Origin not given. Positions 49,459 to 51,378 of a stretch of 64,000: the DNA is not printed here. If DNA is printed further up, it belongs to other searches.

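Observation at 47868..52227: Phage-borne eukaryotic-like signalling module: VWA, Ser/Thr kinase-like, PP2C-like and FHA-like proteins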

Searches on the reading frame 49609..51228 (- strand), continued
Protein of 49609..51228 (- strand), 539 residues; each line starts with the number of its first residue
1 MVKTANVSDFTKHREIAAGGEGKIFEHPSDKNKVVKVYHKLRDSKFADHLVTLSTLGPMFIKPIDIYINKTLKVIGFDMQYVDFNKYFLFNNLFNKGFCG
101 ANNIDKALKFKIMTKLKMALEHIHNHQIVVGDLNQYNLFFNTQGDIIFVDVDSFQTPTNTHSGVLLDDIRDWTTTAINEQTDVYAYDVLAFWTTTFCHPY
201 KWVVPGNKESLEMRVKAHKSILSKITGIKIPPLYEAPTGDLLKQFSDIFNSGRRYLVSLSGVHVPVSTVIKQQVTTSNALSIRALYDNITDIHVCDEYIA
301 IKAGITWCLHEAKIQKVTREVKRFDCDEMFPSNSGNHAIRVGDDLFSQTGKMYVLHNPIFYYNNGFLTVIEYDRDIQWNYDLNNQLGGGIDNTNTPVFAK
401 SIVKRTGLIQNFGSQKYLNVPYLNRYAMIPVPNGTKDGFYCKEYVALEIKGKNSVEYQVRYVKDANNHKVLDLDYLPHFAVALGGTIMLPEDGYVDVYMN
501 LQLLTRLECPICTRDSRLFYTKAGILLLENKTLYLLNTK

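Call 29: fold_search(model_id=the predicted structure, library=pdb)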
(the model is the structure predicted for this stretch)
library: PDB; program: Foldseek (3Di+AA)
matches with E <= 10: 1998; with E <= 0.001: 1793
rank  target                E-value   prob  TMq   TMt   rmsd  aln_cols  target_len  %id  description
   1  8qx8_B                6.5e-08  1.00  0.31  0.25   6.8       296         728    9  Endosomal membrane tethering complex CORVET (released 2024-07-03)
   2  9gi9                  1.6e-07  1.00  0.33  0.53   5.5       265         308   16  Wildtype EGFR bound with (R)-3-((3-chloro-2-methoxyphenyl)amino)-2-(3-((tetrahydrofuran-2-yl)methoxy)pyridin-4-yl)-1,5,6 (released 2025-05-14)
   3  4i21_B                2.4e-07  1.00  0.32  0.51  12.2       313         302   16  Crystal structure of L858R + T790M EGFR kinase domain in complex with MIG6 peptide (released 2013-01-16)
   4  5hg7                  2.8e-07  1.00  0.30  0.54   4.4       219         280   14  EGFR (L858R, T790M, V948R) in complex with 1-{(3R,4R)-3-[5-Chloro-2-(1-methyl-1H-pyrazol-4-ylamino)-7H-pyrrolo[2,3-d]pyr (released 2016-01-27)
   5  5k3y_B                3.0e-07  1.00  0.33  0.59   5.0       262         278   15  Crystal structure of AuroraB/INCENP in complex with BI 811283 (released 2016-08-17)
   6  5eyk_B                3.0e-07  1.00  0.33  0.59   5.1       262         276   15  CRYSTAL STRUCTURE OF AURORA B IN COMPLEX WITH BI 847325 (released 2016-08-17)
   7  4i20                  3.0e-07  1.00  0.32  0.55   6.1       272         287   14  Crystal structure of monomeric (V948R) primary oncogenic mutant L858R EGFR kinase domain (released 2013-01-16)
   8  4i1z                  4.5e-07  1.00  0.29  0.51   4.6       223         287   14  Crystal structure of the monomeric (V948R) form of the gefitinib/erlotinib resistant EGFR kinase domain L858R+T790M (released 2013-01-16)
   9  2bfx_A                4.8e-07  1.00  0.33  0.60   5.1       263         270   14  Mechanism of Aurora-B activation by INCENP and inhibition by Hesperadin. (released 2005-05-03)
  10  8sc7                  5.0e-07  1.00  0.33  0.50   5.9       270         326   14  Structure of EGFR in complex with MTX-531 (released 2024-06-12)
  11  4yp8_D                5.0e-07  1.00  0.31  0.52   7.3       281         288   11  Irak4-inhibitor co-structure (released 2015-05-20)
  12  9u8c_E                5.3e-07  1.00  0.30  0.50   8.8       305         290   14  Crystal structure of EGFR exon20 insertion mutant in complex with enozertinib (ORIC-114) (released 2025-11-12)
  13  8aau                  5.6e-07  1.00  0.27  0.47   4.6       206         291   14  LIM Domain Kinase 1 (LIMK1) bound to LIMKi3 (released 2022-08-10)
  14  6xag_D                5.6e-07  1.00  0.33  0.58   4.8       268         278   13  Apo BRAF dimer bound to 14-3-3 (released 2020-10-07)
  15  5lvp_D                5.9e-07  1.00  0.33  0.59   5.1       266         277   14  Human PDK1 Kinase Domain in Complex with an HM-Peptide Bound to the PIF-Pocket (released 2016-10-19)
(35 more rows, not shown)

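Call 50: search_protein_families(library=pfam, proteins=[L017:6772-7473:+, L014:9242-9934:+, L014:8382-9257:+, L020:9049-9939:+, L020:6903-8912:+, L013:6679-9744:+], max_evalue=0.01)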
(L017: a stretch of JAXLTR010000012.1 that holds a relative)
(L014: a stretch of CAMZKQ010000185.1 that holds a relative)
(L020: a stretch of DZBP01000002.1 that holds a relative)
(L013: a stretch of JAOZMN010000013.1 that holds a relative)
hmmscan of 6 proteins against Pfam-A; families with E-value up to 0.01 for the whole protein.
L017:6772-7473:+ (233 aa): 4 families
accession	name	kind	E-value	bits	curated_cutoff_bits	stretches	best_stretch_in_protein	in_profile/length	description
PF21906.2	NrtR_WHD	-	5e-27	94.3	27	1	156-216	1-61/61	NrtR DNA-binding winged helix domain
PF00293.34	NUDIX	-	1.2e-21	77.6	21.1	1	16-139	4-131/134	NUDIX domain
PF19368.5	AraR_C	-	3e-13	50.3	23.8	1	152-228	1-78/82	AraR C-terminal winged HTH domain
PF22327.2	Nudt16-like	-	0.0014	19.1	27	1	42-89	31-82/161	U8 snoRNA-decapping enzyme-like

L014:9242-9934:+ (230 aa): 7 families
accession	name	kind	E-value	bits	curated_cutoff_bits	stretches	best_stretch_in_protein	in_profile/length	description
PF13662.12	Toprim_4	-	1.4e-23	83.4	25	1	111-201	1-84/85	Toprim domain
PF21176.3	RecR_HhH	-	3.9e-11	43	27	1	39-79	2-42/45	RecR, helix-hairpin-helix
PF21175.2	RecR_C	-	9.7e-10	38.1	22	1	204-226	1-23/24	RecR, C-terminal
PF01751.28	Toprim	-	1.4e-08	35.2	23.1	1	112-192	1-85/96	Toprim domain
PF02132.21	RecR_ZnF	-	2e-06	27.9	22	1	85-105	1-21/21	RecR, Cys4-zinc finger domain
PF14520.12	HHH_5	-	1.9e-05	25.5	27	1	36-63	28-55/57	Helix-hairpin-helix domain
PF00633.29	HHH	-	0.0032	17.7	24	1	41-58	9-26/30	Helix-hairpin-helix motif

L014:8382-9257:+ (291 aa): 1 family
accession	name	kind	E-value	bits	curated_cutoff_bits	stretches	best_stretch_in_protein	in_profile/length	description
PF02146.23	SIR2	-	5e-21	75.9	24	1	37-200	1-150/180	Sir2 family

L020:9049-9939:+ (296 aa): 2 families
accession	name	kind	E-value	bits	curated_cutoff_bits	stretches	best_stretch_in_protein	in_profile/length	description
PF01177.27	Asp_Glu_race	-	0.00072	19.8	31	1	77-190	66-171/211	Asp/Glu/Hydantoin racemase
PF19225.6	Spo16_N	-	0.0093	16.4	27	0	187-221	39-73/118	Spo16 protein, N-terminal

L020:6903-8912:+ (669 aa): 4 families
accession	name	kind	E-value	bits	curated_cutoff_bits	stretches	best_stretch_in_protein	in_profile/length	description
PF17392.7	Urocanase_C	-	3.8e-89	297.8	23.6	1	438-643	2-195/196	Urocanase C-terminal domain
PF01175.24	Urocanase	-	5.8e-83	278.1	23.2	1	216-433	1-209/209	Urocanase Rossmann-like domain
PF17391.7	Urocanase_N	-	2.7e-57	192.5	23.2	1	89-213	3-127/127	Urocanase N-terminal domain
PF04883.17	HK97-gp10_like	-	0.0021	19.4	21.4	1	454-506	15-70/78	Bacteriophage HK97-gp10, putative tail-component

L013:6679-9744:+ (1021 aa): 1 family
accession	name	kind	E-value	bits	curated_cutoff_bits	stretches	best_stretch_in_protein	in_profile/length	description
PF11028.14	TMEM260-like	-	3.3e-43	148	24.2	1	5-109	73-177/179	Protein O-mannosyl-transferase TMEM260-like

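Call 52: search_protein_families(library=padloc, proteins=[L001:6062-6763:+, L001:7255-7989:+, L001:8001-9698:+, L001:5003-5836:+, L011:8151-8921:+, L011:8926-9909:+, L011:9917-11683:+], max_evalue=1)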
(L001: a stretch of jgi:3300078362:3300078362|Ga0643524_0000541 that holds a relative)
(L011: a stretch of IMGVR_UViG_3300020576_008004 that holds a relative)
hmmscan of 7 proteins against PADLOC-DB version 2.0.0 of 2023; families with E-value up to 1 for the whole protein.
L001:6062-6763:+ (233 aa): 0 families

L001:7255-7989:+ (244 aa): 1 family
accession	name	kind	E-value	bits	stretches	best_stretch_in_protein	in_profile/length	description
PDLC03454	REase_II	-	0.0071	13.8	1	20-120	16-117/220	Type II restriction enzyme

L001:8001-9698:+ (565 aa): 17 families
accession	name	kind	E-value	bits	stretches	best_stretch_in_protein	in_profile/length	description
PDLC04047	PD-T4-6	-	2.4e-08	31.4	1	109-228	108-233/327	-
PDLC04042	PD-T4-6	-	2.5e-07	28.6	1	109-269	106-273/292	-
PDLC04057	PD-T4-6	-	5e-07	27.1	1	103-295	98-297/443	-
PDLC04053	PD-T4-6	-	5.1e-07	27.4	1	109-255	107-258/311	-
PDLC04043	PD-T4-6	-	2.1e-06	25.1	1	109-252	112-261/452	-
PDLC03921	MkoA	-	1.1e-05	21.3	1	109-202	584-675/1607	-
PDLC04054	PD-T4-6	-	5.9e-05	20.6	1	107-227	106-233/347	-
PDLC04064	PD-T4-6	-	7.1e-05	19.9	1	102-208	109-222/369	-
PDLC04138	mad6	-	0.00014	18.9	1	102-216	441-562/659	mads_6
PDLC04039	PD-T4-6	-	0.00021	18.4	1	109-249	111-256/458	-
PDLC04048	PD-T4-6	-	0.00076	16.9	1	109-209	108-215/354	-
PDLC02513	PglW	-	0.0016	13.7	1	112-209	571-672/1413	PglW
PDLC03920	MkoA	-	0.0018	14.6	1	111-201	122-222/1112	-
PDLC04061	PD-T4-6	-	0.0036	14.8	0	115-155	123-163/510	-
PDLC04040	PD-T4-6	-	0.029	11.1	1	117-208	107-207/547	-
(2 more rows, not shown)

L001:5003-5836:+ (277 aa): 0 families

L011:8151-8921:+ (256 aa): 1 family
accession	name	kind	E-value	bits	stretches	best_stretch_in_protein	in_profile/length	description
PDLC04518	PDC-M21C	-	0.00087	16.6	1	150-191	25-66/243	-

L011:8926-9909:+ (327 aa): 0 families

L011:9917-11683:+ (588 aa): 22 families
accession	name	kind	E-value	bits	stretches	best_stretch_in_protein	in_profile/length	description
PDLC04047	PD-T4-6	-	2.3e-08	31.5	1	112-225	98-218/327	-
PDLC04042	PD-T4-6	-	5.3e-07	27.6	1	113-221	97-214/292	-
PDLC04057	PD-T4-6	-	5.3e-07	27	1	114-222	96-213/443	-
PDLC03921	MkoA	-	5.4e-07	25.6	1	107-178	568-641/1607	-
PDLC04053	PD-T4-6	-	8.2e-07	26.8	1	38-239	19-230/311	-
PDLC04061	PD-T4-6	-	2.7e-06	25.2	1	89-168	90-163/510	-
PDLC04064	PD-T4-6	-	2.2e-05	21.6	1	122-222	116-223/369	-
PDLC04048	PD-T4-6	-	2.6e-05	21.8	1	120-221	106-214/354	-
PDLC04138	mad6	-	5.8e-05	20.2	1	116-224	142-261/659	mads_6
PDLC04060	PD-T4-6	-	0.00015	18.8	1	118-168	101-151/486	-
PDLC04040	PD-T4-6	-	0.00037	17.4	1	115-168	92-145/547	-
PDLC04059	PD-T4-6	-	0.00047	17.4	1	114-168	99-154/433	-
PDLC04049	PD-T4-6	-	0.0012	15.8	1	119-159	108-148/442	-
PDLC03920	MkoA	-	0.0015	14.9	1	115-213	110-221/1112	-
PDLC04052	PD-T4-6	-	0.0024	15.2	1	123-168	111-156/496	-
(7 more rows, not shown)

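Call 70: fold_search(model_id=the predicted structure, library=viral)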
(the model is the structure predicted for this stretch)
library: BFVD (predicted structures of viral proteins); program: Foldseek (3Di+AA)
matches with E <= 10: 1023; with E <= 0.001: 216
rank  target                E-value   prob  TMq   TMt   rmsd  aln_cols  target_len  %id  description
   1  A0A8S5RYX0            7.1e-37  1.00  0.44  0.44  23.4       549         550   23  non-specific serine/threonine protein kinase [Myoviridae sp. ctNQV2]
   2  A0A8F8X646            2.0e-07  1.00  0.28  0.38   5.2       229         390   16  (no name in the UniProt tables at hand)
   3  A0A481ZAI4            2.3e-07  1.00  0.34  0.62   4.9       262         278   18  Putative serine/threonine protein kinase [Pithovirus LCPAC302]
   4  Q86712                4.4e-07  1.00  0.30  0.23   5.1       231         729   13  Tyrosine-protein kinase transforming protein erbB [Avian rous-associated virus type 1]
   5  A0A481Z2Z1            4.4e-07  1.00  0.33  0.31   7.0       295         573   12  Protein kinase [Pithovirus LCPAC102]
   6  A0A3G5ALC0            5.2e-07  1.00  0.34  0.41   4.8       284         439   16  Protein kinase domain-containing protein [Sylvanvirus sp.]
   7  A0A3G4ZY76            5.2e-07  1.00  0.34  0.45   6.1       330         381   11  Uncharacterized protein [Faunusvirus sp.]
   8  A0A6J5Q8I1            5.2e-07  1.00  0.32  0.27  11.2       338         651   10  Uncharacterized protein [uncultured Caudovirales phage]
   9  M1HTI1                5.5e-07  1.00  0.31  0.52   6.3       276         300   18  (no name in the UniProt tables at hand)
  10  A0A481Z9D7            5.8e-07  1.00  0.31  0.30   5.4       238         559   13  Putative serine/threonine protein kinase [Pithovirus LCPAC304]
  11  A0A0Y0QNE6            6.1e-07  1.00  0.28  0.26   5.1       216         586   16  non-specific serine/threonine protein kinase [Human herpesvirus 2]
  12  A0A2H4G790            6.4e-07  1.00  0.29  0.39   5.3       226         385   18  (no name in the UniProt tables at hand)
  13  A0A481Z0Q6            6.4e-07  1.00  0.31  0.34  18.8       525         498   12  Serine/threonine protein kinase [Mimivirus LCMiAC01]
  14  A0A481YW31            6.7e-07  1.00  0.32  0.58   5.5       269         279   14  Putative serine/threonine protein kinase [Marseillevirus LCMAC201]
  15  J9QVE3                7.1e-07  1.00  0.29  0.21   5.2       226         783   19  non-specific serine/threonine protein kinase [Leporid alphaherpesvirus 4]
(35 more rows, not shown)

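Call 85: get_annotated_region(hit=H1, flank=8000)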
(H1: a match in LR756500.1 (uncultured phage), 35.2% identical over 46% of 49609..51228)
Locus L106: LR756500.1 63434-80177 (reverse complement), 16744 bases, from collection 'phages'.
description: uncultured phage genome assembly, chromosome: 1.
organism: uncultured phage (NCBI taxid 278008)
taxonomy: Viruses; environmental samples
host: -; source: metagenomic; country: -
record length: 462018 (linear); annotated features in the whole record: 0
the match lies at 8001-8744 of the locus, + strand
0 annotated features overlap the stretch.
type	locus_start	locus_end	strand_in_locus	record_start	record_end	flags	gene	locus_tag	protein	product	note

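Call 86: get_annotated_region(hit=H2, flank=8000)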
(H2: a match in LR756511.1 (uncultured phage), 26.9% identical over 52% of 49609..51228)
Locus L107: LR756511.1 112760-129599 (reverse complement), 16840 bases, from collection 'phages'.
description: uncultured phage genome assembly, chromosome: 1.
organism: uncultured phage (NCBI taxid 278008)
taxonomy: Viruses; environmental samples
host: -; source: metagenomic; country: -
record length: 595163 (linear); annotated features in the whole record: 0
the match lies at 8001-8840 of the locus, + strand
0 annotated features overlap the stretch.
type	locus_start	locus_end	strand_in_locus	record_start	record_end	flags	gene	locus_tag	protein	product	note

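Call 87: get_annotated_region(hit=H3, flank=8000)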
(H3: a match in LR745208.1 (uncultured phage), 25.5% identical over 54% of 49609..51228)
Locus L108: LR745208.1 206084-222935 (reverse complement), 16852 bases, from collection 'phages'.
description: uncultured phage genome assembly, chromosome: 1.
organism: uncultured phage (NCBI taxid 278008)
taxonomy: Viruses; environmental samples
host: -; source: metagenomic; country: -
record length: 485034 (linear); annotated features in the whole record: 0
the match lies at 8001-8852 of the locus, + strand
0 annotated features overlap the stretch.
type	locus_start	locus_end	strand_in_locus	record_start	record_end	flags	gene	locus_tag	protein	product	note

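Call 92: search_protein_families(library=pfam, proteins=[L108:12708-13925:+, L011:12371-13543:+, L108:4045-5823:+], max_evalue=0.001)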
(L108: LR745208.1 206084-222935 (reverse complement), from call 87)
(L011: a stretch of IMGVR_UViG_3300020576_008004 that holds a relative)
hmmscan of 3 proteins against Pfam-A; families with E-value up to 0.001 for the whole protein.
L108:12708-13925:+ (405 aa): 1 family
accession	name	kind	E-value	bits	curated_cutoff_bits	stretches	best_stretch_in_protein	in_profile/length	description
PF15891.11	Nuc_deoxyri_tr2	-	1.1e-10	42.3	30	1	20-120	2-104/105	Nucleoside 2-deoxyribosyltransferase like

L011:12371-13543:+ (390 aa): 1 family
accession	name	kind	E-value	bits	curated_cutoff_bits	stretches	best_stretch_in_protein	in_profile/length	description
PF10127.15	RlaP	-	9.6e-19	68.5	23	1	22-139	19-140/249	RNA repair pathway DNA polymerase beta family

L108:4045-5823:+ (592 aa): 0 families
